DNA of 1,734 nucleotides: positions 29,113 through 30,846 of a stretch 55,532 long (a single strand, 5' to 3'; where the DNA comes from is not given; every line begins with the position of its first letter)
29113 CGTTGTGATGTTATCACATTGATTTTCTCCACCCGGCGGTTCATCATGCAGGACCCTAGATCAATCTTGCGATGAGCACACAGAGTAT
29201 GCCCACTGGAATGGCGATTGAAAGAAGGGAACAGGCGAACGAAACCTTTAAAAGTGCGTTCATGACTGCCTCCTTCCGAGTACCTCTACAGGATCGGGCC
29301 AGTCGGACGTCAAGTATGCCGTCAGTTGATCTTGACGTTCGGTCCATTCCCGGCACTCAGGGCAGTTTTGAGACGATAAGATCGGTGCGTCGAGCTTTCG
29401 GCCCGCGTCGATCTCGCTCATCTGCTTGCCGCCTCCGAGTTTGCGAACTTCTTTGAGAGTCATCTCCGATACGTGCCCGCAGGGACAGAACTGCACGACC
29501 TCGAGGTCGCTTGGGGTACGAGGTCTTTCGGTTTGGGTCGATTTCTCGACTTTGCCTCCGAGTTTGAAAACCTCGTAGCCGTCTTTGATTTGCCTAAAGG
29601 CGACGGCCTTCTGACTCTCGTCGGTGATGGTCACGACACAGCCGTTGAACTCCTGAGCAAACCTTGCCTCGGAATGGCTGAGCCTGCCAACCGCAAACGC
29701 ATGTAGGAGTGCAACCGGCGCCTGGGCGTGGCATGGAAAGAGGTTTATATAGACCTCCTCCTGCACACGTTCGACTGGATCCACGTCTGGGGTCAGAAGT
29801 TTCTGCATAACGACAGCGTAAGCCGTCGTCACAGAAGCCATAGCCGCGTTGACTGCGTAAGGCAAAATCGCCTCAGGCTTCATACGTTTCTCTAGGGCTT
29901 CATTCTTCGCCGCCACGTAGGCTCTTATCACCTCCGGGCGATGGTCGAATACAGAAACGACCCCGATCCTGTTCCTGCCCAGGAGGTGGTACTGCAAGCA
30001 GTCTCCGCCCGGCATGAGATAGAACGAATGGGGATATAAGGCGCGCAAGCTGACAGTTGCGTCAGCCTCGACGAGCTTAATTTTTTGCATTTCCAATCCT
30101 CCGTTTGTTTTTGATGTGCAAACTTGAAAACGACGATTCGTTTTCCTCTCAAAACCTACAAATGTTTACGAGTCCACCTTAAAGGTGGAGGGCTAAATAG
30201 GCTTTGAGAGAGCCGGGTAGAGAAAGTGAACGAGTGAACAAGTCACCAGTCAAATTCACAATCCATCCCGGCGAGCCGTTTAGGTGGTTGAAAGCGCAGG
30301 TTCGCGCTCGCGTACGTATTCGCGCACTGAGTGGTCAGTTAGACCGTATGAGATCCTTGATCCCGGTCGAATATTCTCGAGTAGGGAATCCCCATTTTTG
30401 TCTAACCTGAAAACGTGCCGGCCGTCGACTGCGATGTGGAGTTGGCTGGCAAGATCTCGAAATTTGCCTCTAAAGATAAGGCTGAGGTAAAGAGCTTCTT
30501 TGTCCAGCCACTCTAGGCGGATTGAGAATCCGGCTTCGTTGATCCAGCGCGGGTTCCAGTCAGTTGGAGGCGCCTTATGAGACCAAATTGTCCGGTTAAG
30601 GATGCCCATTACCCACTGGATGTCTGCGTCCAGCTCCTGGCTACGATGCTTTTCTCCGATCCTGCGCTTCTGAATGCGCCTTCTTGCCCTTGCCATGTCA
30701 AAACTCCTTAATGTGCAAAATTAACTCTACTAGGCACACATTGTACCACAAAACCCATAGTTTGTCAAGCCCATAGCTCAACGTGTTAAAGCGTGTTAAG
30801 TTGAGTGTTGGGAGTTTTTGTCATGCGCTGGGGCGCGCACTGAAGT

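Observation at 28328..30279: Three copies of a conserved, highly structured 160-210 nt leader module preceding each islet-2 operon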

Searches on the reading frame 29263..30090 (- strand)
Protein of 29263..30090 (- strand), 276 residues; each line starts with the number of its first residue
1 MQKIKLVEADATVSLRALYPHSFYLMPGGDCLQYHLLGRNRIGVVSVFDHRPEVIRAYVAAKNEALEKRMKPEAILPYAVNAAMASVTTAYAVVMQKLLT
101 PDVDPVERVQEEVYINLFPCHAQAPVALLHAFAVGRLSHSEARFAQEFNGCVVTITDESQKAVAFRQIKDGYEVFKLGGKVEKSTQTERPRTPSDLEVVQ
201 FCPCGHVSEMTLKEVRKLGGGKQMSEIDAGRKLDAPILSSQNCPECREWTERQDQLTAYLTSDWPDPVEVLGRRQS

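Call 15: search_protein_families(library=pfam, proteins=[window:29263-30090:-], max_evalue=0.1)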
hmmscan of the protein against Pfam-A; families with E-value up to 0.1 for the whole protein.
window:29263-30090:- (276 aa): 0 families

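Call 16: search_protein_families(library=phrogs, proteins=[window:29263-30090:-], max_evalue=0.1)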
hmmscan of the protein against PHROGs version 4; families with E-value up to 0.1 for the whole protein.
window:29263-30090:- (276 aa): 0 families

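Call 21: find_homologous_proteins(query=window:29263-30090:-)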
Query window:29263-30090:- (276 aa): 1 proteins with E <= 0.001 among 1941 candidates.
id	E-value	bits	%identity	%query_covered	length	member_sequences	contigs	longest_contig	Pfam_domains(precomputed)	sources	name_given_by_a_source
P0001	1.8e-182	622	100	100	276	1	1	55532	-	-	-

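Call 87: search_protein_representatives(protein=window:29263-30090:-)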
Query: 276 residues. Proteins with E-value up to 0.001 (for the whole library): 48; up to 1e-10: 8; up to 1e-30: 1. The best 48 are listed.
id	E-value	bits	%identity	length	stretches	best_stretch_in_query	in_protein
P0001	5.6e-183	622.4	100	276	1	1-276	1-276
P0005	5.3e-16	75.1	47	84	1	192-267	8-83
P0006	1.7e-13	66.9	48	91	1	196-268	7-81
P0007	1.2e-12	64.1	43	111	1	180-265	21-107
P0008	1.3e-12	64.0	48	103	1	193-253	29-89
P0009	2.8e-12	62.9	44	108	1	179-260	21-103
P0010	3.4e-11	59.3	52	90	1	193-258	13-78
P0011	3.7e-11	59.2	52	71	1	197-265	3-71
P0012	1.1e-10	57.7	48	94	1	193-259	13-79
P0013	3.3e-10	56.1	41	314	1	186-266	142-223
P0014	5.5e-10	55.4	47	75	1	198-266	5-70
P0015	7.2e-10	55.0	41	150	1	177-257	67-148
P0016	2.2e-09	53.4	48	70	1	195-248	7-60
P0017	3.8e-09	52.6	52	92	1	197-264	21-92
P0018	5.3e-09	52.2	47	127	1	193-256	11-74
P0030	1.4e-06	44.3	41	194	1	188-264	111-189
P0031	2.9e-06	43.2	42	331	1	197-267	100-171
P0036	1.1e-05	41.3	51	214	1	197-247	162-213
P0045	9.2e-05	38.2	52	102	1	192-258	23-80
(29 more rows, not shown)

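Call 88: search_protein_families(library=pfam, proteins=[P0005, P0006, P0007, P0008, P0009, P0013, P0015, P0030, P0031, P0036], max_evalue=0.01)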
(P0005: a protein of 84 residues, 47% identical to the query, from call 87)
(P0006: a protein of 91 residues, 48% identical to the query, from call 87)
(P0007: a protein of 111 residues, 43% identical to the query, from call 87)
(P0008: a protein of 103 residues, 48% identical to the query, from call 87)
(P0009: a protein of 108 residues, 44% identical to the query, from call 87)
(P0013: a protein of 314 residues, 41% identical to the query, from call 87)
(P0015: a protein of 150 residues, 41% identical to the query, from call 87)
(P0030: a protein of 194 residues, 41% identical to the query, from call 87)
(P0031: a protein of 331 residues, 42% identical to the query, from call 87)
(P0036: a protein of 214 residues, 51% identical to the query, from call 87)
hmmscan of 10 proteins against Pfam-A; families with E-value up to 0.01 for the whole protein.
P0005 (84 aa): 0 families

P0006 (91 aa): 0 families

P0007 (111 aa): 0 families

P0008 (103 aa): 0 families

P0009 (108 aa): 0 families

P0013 (314 aa): 0 families

P0015 (150 aa): 0 families

P0030 (194 aa): 0 families

P0031 (331 aa): 1 family
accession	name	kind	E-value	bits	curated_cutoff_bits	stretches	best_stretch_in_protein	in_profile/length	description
PF00313.28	CSD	-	0.00057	20.1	27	0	6-32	2-28/66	'Cold-shock' DNA-binding domain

P0036 (214 aa): 1 family
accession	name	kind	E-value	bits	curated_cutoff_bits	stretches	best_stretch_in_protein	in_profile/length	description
PF00072.30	Response_reg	-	8.1e-12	45.7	30.2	1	10-65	1-54/111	Response regulator receiver domain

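Call 93: find_encoding_contigs(protein=P0007, flank=6000, max_places=4)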
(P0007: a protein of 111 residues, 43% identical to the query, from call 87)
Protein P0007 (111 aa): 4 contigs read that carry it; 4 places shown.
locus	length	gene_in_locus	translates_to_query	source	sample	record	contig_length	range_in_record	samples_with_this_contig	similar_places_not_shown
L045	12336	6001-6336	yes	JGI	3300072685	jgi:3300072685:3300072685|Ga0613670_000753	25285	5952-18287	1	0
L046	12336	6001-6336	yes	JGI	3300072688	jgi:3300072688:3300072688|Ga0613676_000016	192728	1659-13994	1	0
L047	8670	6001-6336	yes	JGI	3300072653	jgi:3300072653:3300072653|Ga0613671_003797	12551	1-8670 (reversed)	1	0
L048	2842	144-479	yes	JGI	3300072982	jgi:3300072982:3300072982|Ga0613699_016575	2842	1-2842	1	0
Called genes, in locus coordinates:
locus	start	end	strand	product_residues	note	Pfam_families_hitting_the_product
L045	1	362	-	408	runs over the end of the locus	-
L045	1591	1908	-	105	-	-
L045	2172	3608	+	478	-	PF04326:SLFN_AlbA_2, PF13749:HATPase_c_4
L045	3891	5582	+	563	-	PF00999:Na_H_Exchanger, PF02254:TrkA_N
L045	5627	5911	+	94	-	-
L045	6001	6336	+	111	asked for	-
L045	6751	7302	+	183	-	-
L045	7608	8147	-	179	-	-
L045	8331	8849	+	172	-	-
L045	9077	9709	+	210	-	-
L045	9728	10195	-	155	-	-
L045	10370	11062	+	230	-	-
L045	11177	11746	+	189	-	-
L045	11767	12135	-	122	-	PF02635:DsrE (weak)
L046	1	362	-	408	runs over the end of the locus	-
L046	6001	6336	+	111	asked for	-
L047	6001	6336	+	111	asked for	-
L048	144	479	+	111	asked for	-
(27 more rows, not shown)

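Call 94: find_encoding_contigs(protein=P0011, flank=6000, max_places=3)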
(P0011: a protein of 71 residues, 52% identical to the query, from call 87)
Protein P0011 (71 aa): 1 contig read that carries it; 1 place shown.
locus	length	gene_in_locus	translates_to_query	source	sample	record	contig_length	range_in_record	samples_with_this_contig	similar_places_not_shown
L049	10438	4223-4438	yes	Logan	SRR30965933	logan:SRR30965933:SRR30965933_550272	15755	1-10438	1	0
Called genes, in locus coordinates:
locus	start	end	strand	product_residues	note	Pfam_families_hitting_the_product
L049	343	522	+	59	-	-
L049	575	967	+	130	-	-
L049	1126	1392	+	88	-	-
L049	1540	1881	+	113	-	-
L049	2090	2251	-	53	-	-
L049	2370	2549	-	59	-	-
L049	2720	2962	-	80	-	-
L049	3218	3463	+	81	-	-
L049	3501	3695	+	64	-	-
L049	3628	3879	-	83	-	-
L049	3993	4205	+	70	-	-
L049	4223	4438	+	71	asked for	-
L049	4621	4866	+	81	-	-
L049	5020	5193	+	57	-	-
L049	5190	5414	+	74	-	-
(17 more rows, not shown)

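Call 95: find_encoding_contigs(protein=P0015, flank=6000, max_places=3)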
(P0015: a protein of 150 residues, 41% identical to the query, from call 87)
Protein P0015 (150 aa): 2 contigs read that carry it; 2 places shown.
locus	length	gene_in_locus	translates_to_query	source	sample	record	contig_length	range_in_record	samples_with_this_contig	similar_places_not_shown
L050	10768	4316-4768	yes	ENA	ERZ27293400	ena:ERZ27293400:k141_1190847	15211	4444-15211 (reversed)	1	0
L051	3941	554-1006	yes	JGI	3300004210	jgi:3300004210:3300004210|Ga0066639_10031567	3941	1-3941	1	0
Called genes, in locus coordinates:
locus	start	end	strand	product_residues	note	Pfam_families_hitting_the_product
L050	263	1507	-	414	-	PF00704:Glyco_hydro_18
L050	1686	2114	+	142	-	-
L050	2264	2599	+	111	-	-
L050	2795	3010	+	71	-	-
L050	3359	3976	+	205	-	PF24392:Parb-CE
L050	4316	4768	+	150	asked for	-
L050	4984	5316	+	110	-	-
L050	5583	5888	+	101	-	-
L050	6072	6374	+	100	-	-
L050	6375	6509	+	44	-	-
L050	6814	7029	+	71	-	-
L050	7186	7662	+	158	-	-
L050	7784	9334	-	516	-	PF02310:B12-binding, PF04055:Radical_SAM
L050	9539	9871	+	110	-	-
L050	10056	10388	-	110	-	-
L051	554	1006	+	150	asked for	-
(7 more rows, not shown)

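Call 101: find_encoding_contigs(protein=P0045, flank=6000, max_places=3)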
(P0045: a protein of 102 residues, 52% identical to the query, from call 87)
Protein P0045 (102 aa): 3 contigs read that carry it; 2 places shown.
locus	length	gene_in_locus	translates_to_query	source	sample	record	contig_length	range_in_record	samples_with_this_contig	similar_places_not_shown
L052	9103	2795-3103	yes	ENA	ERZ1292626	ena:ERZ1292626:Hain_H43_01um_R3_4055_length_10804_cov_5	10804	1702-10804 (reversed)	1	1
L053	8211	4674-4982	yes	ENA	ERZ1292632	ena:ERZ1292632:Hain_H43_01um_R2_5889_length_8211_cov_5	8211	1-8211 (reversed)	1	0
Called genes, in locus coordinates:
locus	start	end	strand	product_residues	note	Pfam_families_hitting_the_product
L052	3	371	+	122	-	?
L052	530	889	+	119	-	-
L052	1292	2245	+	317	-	PF00089:Trypsin, PF13365:Trypsin_2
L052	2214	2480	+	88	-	-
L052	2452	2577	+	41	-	-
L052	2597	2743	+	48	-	-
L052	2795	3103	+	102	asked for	-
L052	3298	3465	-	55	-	-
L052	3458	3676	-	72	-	-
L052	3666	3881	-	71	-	-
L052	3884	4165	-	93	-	-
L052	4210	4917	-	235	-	-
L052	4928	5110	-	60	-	-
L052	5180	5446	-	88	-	-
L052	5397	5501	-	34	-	-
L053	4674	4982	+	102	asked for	-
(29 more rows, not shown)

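Call 102: find_encoding_contigs(protein=P0010, flank=3000, max_places=3)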
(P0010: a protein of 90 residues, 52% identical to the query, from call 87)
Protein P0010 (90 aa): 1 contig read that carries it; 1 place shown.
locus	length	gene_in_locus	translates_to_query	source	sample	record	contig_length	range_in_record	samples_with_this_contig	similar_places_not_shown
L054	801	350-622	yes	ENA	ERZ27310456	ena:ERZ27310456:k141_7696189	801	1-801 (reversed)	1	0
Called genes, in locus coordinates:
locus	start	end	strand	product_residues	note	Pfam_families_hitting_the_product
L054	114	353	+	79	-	-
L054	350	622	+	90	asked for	-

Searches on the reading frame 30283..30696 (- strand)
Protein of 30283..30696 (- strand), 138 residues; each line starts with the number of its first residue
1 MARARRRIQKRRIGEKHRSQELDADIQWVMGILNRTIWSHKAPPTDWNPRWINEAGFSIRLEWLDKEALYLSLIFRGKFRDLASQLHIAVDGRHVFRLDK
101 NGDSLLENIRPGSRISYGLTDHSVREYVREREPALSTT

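Call 15: search_protein_families(library=pfam, proteins=[window:30283-30696:-], max_evalue=0.1)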
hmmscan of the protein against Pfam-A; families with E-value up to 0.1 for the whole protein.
window:30283-30696:- (138 aa): 0 families

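Call 16: search_protein_families(library=phrogs, proteins=[window:30283-30696:-], max_evalue=0.1)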
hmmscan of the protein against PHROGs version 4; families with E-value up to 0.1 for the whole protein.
window:30283-30696:- (138 aa): 0 families

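Call 85: predict_structure(protein=window:30283-30696:-)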
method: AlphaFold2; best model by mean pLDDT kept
length: 138 residues; sequences in the alignment: 1
mean_pLDDT: 65.5   pTM: 0.54
mean pLDDT of the five models: 65.5, 62.5, 61.5, 61.2, 47.8
residues with pLDDT >= 90: 0; 70-90: 62; 50-70: 56; < 50: 20
segments of 3 or more residues with pLDDT < 50: 4-6, 8-15, 132-138
pLDDT, mean of each block of 10 residues (from residue 1): 47 50 66 68 55 63 81 75 75 75 81 74 61 41
secondary structure, 60 per line:
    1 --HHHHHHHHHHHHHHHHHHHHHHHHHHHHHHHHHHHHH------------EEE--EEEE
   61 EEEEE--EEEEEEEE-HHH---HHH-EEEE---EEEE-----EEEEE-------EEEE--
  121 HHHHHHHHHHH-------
elements in order: H3-39 E52-54 E57-65 E68-75 E87-90 E94-97 E103-107 E115-118 H121-131

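Call 89: fold_search(model_id=the predicted structure, library=pdb)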
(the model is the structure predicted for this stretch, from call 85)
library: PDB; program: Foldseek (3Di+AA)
matches with E <= 10: 951; with E <= 0.001: 0
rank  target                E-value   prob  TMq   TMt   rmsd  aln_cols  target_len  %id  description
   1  5t7a_A                8.8e-03  0.97  0.32  0.44   4.3        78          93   13  Crystal structure of Br derivative BhCBM56 (released 2017-08-23)
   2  3qaz_C                3.6e-02  0.77  0.29  0.23   6.3        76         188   20  IL-2 mutant D10 ternary complex (released 2012-04-11)
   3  5t7a_B                3.8e-02  0.87  0.31  0.44   4.3        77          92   12  Crystal structure of Br derivative BhCBM56 (released 2017-08-23)
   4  5m5e_C                4.9e-02  0.84  0.29  0.22   4.5        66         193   18  Crystal structure of a interleukin-2 variant in complex with interleukin-2 receptor (released 2017-05-03)
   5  1x5f_MODEL_1_A        4.9e-02  0.57  0.30  0.33  13.4        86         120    8  The solution structure of the first fibronectin type III domain of human Neogenin (released 2005-11-15)
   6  6q9m_A                5.6e-02  0.69  0.30  0.18   7.2        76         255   17  Central Fibronectin-III array of RIM-binding protein (released 2020-01-15)
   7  3bpl_C                5.6e-02  0.47  0.27  0.20   8.3        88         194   17  Crystal structure of the IL4-IL4R-Common Gamma ternary complex (released 2008-02-05)
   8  9fr3_C                6.3e-02  0.20  0.24  0.26   9.3       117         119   13  Structure of the SARS-CoV-2 spike glycoprotein in complex with nanobody 7F (released 2025-03-19)
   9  7y8i_D                7.7e-02  0.66  0.29  0.39   4.3        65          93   12  Crystal structure of sDscam FNIII3 domain, isoform alpha7 (released 2023-05-24)
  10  2pfw_A                7.7e-02  0.16  0.19  0.22  13.0        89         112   15  CRYSTAL STRUCTURE OF A RMLC-LIKE CUPIN (SFRI_3105) FROM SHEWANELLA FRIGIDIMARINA NCIMB 400 AT 1.90 A RESOLUTION (released 2007-04-17)
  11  3qaz_R                8.7e-02  0.60  0.29  0.23   6.3        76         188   20  IL-2 mutant D10 ternary complex (released 2012-04-11)
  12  6dg5_C                8.7e-02  0.60  0.30  0.22   6.5        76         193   13  Structure of a de novo designed Interleukin-2/Interleukin-15 mimetic complex with IL-2Rb and IL-2Rg (released 2019-01-16)
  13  4lpu_A                9.3e-02  0.57  0.30  0.40   5.5        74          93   14  Crystal structure of TENCON variant P40AR2-32R2 (released 2014-01-29)
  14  9bwi_A                9.3e-02  0.12  0.19  0.21  13.9       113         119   10  Crystal structure of cellulose oxidative enzyme in acidic pH with glycerol (released 2024-12-11)
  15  6q9m_B                9.9e-02  0.66  0.32  0.18   7.0        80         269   16  Central Fibronectin-III array of RIM-binding protein (released 2020-01-15)
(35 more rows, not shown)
